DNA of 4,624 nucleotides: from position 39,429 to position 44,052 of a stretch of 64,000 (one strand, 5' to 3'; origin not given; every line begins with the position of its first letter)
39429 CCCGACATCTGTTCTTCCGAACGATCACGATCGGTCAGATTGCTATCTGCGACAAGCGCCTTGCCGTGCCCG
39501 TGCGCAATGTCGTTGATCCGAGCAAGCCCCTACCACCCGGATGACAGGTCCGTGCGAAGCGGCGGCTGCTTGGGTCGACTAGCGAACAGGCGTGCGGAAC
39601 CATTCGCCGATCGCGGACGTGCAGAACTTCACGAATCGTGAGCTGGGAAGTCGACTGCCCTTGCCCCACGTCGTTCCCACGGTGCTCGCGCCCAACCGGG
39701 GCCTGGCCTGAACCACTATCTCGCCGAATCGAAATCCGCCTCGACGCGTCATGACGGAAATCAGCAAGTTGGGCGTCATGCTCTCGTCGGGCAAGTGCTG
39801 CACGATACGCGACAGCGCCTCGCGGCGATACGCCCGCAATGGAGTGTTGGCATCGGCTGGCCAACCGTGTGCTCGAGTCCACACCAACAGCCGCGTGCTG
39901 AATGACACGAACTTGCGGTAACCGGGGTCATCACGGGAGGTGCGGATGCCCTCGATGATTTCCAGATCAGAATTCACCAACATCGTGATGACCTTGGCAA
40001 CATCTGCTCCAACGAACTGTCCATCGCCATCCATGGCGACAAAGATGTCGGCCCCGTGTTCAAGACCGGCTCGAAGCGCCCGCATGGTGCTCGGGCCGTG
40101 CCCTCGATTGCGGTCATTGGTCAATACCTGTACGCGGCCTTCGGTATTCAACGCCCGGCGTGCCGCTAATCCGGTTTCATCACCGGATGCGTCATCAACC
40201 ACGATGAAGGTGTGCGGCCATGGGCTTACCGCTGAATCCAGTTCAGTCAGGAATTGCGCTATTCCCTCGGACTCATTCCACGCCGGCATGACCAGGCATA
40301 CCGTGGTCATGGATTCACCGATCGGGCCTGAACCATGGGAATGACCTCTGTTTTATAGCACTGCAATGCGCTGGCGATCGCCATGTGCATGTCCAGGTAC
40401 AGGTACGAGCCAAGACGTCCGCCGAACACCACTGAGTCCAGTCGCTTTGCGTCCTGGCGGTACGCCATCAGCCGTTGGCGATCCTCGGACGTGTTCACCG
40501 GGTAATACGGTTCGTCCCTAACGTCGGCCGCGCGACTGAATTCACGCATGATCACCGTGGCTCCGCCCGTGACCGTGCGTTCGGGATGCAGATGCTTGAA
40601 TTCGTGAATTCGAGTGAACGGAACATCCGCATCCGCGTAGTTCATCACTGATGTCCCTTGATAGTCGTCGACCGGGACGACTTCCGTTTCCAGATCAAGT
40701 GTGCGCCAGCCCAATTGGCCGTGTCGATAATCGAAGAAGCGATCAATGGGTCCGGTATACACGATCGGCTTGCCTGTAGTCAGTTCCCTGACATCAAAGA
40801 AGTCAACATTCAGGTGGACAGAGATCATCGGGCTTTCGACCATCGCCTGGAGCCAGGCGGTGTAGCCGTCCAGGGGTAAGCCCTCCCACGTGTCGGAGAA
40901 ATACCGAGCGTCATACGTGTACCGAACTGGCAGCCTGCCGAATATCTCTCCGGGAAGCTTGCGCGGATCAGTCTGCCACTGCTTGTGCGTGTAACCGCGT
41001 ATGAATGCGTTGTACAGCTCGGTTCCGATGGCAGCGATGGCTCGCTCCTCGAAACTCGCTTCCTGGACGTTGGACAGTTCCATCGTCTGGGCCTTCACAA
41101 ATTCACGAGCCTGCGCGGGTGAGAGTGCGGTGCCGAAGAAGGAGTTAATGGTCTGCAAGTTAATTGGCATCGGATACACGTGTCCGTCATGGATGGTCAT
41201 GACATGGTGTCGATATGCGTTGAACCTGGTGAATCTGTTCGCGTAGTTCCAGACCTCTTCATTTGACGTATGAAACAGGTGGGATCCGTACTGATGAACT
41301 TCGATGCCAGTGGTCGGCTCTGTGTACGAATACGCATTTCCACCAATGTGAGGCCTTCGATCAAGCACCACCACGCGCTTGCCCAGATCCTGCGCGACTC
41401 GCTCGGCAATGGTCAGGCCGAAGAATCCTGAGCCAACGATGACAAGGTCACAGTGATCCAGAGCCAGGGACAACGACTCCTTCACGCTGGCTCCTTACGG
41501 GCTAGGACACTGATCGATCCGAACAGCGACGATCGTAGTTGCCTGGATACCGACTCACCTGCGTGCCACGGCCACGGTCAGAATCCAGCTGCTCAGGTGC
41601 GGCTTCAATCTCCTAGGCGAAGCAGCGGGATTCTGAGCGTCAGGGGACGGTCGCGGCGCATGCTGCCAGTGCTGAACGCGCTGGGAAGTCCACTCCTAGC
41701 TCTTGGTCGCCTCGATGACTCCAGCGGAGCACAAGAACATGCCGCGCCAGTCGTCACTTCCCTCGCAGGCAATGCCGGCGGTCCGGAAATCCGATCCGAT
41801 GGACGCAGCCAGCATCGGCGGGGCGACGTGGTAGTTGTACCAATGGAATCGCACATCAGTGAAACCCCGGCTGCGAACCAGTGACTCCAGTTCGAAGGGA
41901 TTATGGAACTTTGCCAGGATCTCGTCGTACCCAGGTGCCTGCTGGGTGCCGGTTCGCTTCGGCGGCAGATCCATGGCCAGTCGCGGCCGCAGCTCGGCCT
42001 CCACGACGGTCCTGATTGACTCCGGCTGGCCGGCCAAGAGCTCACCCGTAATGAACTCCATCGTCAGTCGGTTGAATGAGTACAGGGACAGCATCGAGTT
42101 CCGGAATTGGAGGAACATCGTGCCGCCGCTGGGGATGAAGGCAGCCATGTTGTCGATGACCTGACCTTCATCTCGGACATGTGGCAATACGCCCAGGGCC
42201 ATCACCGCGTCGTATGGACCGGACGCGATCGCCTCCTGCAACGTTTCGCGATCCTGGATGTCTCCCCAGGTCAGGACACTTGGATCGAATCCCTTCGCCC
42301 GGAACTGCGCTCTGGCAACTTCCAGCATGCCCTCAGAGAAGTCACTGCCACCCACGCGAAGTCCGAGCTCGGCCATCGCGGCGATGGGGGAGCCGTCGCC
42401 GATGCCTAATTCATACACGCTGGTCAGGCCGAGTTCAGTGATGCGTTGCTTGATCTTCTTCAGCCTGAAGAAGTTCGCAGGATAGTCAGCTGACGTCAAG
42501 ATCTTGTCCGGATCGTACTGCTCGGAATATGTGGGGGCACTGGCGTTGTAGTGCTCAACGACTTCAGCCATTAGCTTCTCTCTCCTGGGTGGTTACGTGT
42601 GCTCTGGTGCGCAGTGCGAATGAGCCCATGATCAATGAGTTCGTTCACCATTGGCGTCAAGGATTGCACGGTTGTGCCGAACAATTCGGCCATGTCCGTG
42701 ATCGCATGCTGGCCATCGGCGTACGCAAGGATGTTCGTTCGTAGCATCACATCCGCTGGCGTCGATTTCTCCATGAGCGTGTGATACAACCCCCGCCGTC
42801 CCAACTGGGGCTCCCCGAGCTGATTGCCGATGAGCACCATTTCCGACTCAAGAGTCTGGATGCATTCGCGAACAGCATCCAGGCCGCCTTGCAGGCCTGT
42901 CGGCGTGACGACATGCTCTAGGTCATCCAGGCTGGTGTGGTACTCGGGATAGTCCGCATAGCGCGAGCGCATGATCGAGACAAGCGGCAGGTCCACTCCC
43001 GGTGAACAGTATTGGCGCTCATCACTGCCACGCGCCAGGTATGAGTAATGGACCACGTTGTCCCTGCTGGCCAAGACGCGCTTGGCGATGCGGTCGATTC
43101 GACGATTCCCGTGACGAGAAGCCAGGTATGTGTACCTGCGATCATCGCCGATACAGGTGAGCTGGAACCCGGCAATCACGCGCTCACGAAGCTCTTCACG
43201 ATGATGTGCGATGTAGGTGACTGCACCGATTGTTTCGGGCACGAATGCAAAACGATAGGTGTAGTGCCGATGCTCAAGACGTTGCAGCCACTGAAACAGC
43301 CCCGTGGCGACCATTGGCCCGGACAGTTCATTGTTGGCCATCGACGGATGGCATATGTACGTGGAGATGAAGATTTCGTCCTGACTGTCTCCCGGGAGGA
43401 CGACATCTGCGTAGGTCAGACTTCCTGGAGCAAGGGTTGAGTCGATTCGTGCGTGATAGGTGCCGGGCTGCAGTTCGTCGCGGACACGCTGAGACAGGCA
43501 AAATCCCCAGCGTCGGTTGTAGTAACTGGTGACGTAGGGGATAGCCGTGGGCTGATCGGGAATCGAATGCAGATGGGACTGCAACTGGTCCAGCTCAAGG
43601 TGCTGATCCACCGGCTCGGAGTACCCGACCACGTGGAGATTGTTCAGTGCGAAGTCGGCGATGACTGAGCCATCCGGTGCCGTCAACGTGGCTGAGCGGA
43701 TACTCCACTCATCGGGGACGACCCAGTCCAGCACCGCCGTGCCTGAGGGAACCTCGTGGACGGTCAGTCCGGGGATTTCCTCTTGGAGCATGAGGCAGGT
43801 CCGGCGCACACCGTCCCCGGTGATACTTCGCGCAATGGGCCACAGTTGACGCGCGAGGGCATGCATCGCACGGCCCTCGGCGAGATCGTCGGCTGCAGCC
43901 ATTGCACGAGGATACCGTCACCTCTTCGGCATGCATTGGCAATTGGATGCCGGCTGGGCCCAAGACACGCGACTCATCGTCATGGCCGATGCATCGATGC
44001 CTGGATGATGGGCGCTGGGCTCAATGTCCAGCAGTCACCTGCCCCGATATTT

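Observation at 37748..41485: Module C: glf translationally coupled (ATGA) to a DPM1/PpgS-type polyprenyl-P sugar synthase, next to a PMT/ArnT-like GT-C - a possible lipid-linked galactofuranose donor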

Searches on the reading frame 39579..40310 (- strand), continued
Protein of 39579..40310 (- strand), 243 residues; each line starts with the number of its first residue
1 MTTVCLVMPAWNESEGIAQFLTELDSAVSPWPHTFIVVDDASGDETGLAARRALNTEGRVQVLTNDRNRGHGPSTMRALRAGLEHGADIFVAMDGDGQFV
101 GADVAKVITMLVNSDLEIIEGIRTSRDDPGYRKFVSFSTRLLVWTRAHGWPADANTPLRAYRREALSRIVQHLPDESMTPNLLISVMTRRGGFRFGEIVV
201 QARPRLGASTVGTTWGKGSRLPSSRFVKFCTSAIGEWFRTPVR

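Call 74: find_encoding_contigs(protein=P0227, flank=6000, max_places=2)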
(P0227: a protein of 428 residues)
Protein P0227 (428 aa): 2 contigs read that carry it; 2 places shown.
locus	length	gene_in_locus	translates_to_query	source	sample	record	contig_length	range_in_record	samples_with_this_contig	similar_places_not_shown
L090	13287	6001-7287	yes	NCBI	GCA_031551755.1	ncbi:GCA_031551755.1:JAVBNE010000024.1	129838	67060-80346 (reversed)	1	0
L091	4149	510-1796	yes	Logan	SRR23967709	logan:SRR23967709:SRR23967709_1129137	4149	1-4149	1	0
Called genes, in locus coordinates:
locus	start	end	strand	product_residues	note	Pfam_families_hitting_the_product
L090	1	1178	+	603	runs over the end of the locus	PF18986:DUF5719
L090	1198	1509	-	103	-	PF06262:Zincin_1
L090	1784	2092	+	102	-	PF12005:DUF3499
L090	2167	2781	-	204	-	PF00908:dTDP_sugar_isom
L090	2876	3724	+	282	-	PF01073:3Beta_HSD (faint), PF01370:Epimerase, PF02719:Polysacc_synt_2 (faint), PF04321:RmlD_sub_bind, PF16363:GDP_Man_Dehyd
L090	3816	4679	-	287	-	PF00483:NTP_transferase, PF12804:NTP_transf_3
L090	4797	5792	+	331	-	PF01073:3Beta_HSD, PF01370:Epimerase, PF02719:Polysacc_synt_2, PF04321:RmlD_sub_bind, PF07993:NAD_binding_4, PF13460:NAD_binding_10 (weak), PF16363:GDP_Man_Dehyd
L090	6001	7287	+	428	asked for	PF00535:Glycos_transf_2, PF04138:GtrA_DPMS_TM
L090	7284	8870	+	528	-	-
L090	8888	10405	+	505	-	PF02878:PGM_PMM_I, PF02879:PGM_PMM_II, PF02880:PGM_PMM_III, PF00408:PGM_PMM_IV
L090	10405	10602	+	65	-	-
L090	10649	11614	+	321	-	PF01545:Cation_efflux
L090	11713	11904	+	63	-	-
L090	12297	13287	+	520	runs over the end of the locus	PF05221:AdoHcyase, PF00670:AdoHcyase_NAD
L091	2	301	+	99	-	?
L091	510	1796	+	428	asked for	PF00535:Glycos_transf_2, PF04138:GtrA_DPMS_TM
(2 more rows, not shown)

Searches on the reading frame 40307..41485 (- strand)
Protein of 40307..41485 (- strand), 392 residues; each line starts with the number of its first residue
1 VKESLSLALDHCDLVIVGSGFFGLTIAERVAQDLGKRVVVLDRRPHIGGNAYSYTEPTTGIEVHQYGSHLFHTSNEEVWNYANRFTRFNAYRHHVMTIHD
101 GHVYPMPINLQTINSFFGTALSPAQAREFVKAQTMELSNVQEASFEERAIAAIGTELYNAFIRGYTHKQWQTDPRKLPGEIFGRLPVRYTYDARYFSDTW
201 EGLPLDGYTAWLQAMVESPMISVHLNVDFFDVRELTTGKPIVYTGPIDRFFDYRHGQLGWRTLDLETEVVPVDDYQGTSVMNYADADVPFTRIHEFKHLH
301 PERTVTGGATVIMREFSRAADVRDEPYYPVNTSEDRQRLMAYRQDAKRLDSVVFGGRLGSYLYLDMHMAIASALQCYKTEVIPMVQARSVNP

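Call 5: search_protein_families(library=pfam, proteins=[window:40307-41485:-], max_evalue=0.01)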
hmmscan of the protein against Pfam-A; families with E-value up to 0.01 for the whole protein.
window:40307-41485:- (392 aa): 10 families
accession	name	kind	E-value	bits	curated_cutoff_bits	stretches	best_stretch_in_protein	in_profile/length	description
PF03275.19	GLF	-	1.1e-76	257.5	26.3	1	160-363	1-203/203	UDP-galactopyranose mutase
PF13450.12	NAD_binding_8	-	3.4e-20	72.5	21.9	1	16-85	1-68/68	NAD(P)-binding Rossmann-like domain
PF01593.30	Amino_oxidase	-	2.9e-06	27.3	19.8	1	23-134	3-115/443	Flavin containing amine oxidoreductase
PF01266.30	DAO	-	1.2e-05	25.4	27.9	1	13-50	1-38/353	FAD dependent oxidoreductase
PF13454.12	NAD_binding_9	-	0.00049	20.5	21.8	1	15-87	1-77/155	FAD-NAD(P)-binding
PF01946.23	Thi4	-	0.0011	18.7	26.2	1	11-51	17-57/235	Thi4 family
PF00070.33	Pyr_redox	-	0.0022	18.9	22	1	14-48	2-35/82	Pyridine nucleotide-disulphide oxidoreductase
PF12831.13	FAD_oxidored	-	0.0023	17.7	27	1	13-53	1-40/416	FAD dependent oxidoreductase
PF07992.20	Pyr_redox_2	-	0.0026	17.7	26.1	1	7-48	138-178/291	Pyridine nucleotide-disulphide oxidoreductase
PF05834.18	Lycopene_cycl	-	0.0041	16.7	23.4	1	13-56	1-46/380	Lycopene cyclase protein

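Call 6: search_protein_families(library=ncbifam, proteins=[window:40307-41485:-], max_evalue=0.01)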
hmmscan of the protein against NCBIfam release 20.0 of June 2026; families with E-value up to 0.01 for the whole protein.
window:40307-41485:- (392 aa): 24 families
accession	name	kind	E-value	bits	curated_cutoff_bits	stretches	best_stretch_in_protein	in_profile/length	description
TIGR00031.1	UDP-GALP_mutase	equivalog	4.2e-99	332.1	303.75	1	13-378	3-374/378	UDP-galactopyranose mutase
NF005547.0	PRK07208.1-3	equivalog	1.1e-16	60.7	380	1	13-179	6-173/465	hypothetical protein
NF005548.0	PRK07208.1-4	equivalog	7.4e-11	41.3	389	1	13-179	5-168/488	hypothetical protein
NF005546.0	PRK07208.1-2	equivalog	2.6e-09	36.2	418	1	103-179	128-201/527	hypothetical protein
NF005545.0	PRK07208.1-1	equivalog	2.8e-09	35.9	451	1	10-171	6-164/504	hypothetical protein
TIGR03467.1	HpnE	equivalog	1.9e-07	30.8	283.05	1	15-85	2-70/430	hydroxysqualene dehydroxylase HpnE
TIGR01372.1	soxA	subfamily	2.2e-07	29.1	1164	1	10-100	167-257/996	sarcosine oxidase subunit alpha family protein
TIGR01813.1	flavo_cyto_c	subfamily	5.4e-06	25.4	285.45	1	13-52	1-40/444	flavocytochrome c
NF005560.0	PRK07233.1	equivalog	1e-05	24.5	252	1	14-77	3-62/435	hypothetical protein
NF053717.1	VnlPnlRedVprA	equivalog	0.00017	20.6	600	1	11-92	6-85/481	vinyl phenol reductase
NF005549.0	PRK07208.1-5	equivalog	0.00018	20.1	587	1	92-177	115-199/534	hypothetical protein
TIGR02734.1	crtI_fam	subfamily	0.00026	19.8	238.1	1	15-56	2-42/504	phytoene desaturase family protein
NF006002.0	PRK08132.1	subfamily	0.00039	18.9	416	1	11-112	25-126/552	FAD-dependent oxidoreductase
NF053556.1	prodigi_MAP_PigB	equivalog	0.00061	18.3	850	1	10-53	153-193/659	prodigiosin MAP biosynthesis oxidoreductase PigB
NF004789.0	PRK06134.1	subfamily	0.00089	17.9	747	1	10-51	11-51/581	FAD-dependent oxidoreductase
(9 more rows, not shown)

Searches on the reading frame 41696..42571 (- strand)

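Call 5: search_protein_families(library=pfam, proteins=[window:41696-42571:-], max_evalue=0.01)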
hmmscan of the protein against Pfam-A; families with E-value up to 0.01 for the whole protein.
window:41696-42571:- (291 aa): 5 families
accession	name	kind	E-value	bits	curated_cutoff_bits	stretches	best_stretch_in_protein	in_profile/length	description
PF08242.18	Methyltransf_12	-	6.9e-11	43.2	30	1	54-151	2-97/98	Methyltransferase domain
PF13649.12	Methyltransf_25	-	1.7e-09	38.7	27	1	52-150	1-97/97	Methyltransferase domain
PF08241.18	Methyltransf_11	-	4.6e-09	37.2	21.2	1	54-153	2-94/95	Methyltransferase domain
PF13489.12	Methyltransf_23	-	3.3e-07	30.6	27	1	51-239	25-161/164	Methyltransferase domain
PF13847.12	Methyltransf_31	-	1.2e-06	28.7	27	1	50-155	5-110/145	Methyltransferase domain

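Call 6: search_protein_families(library=ncbifam, proteins=[window:41696-42571:-], max_evalue=0.01)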
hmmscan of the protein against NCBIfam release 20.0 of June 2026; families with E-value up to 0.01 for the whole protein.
window:41696-42571:- (291 aa): 4 families
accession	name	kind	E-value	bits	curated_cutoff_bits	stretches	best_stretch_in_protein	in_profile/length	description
TIGR01983.1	UbiG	equivalog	8.8e-11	41.5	102.95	1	34-171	27-168/228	bifunctional 2-polyprenyl-6-hydroxyphenol methylase/3-demethylubiquinol 3-O-methyltransferase UbiG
NF043040.1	corrin_prot_MT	hypoth_equivalog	6.4e-09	35.5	180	1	36-135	26-126/216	corrinoid protein-associated methyltransferase CpaM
NF008264.0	PRK11036.1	equivalog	2.1e-05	24.1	366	1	51-160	47-153/261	tRNA uridine 5-oxyacetic acid(34) methyltransferase CmoM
TIGR02021.1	BchM-ChlM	equivalog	0.0015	18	158.9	1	51-144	57-145/218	magnesium protoporphyrin IX methyltransferase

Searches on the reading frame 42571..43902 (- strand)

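Call 5: search_protein_families(library=pfam, proteins=[window:42571-43902:-], max_evalue=0.01)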
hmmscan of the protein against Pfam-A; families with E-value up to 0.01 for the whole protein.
window:42571-43902:- (443 aa): 4 families
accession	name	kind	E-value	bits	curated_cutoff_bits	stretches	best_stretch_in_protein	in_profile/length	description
PF16254.10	DUF4910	-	3.8e-96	321.1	26.6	1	14-353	1-246/247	Domain of unknown function (DUF4910)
PF09940.16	DUF2172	-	5.4e-35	120.1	27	1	65-156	1-92/92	Domain of unknown function (DUF2172)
PF16221.11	HTH_47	-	3.1e-18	65.5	27.1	1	361-429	7-77/78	winged helix-turn-helix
PF01047.28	MarR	-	0.0023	18.2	24.6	1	394-429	13-48/59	MarR family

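Call 6: search_protein_families(library=ncbifam, proteins=[window:42571-43902:-], max_evalue=0.01)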
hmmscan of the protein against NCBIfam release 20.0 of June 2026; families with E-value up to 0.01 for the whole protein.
window:42571-43902:- (443 aa): 0 families
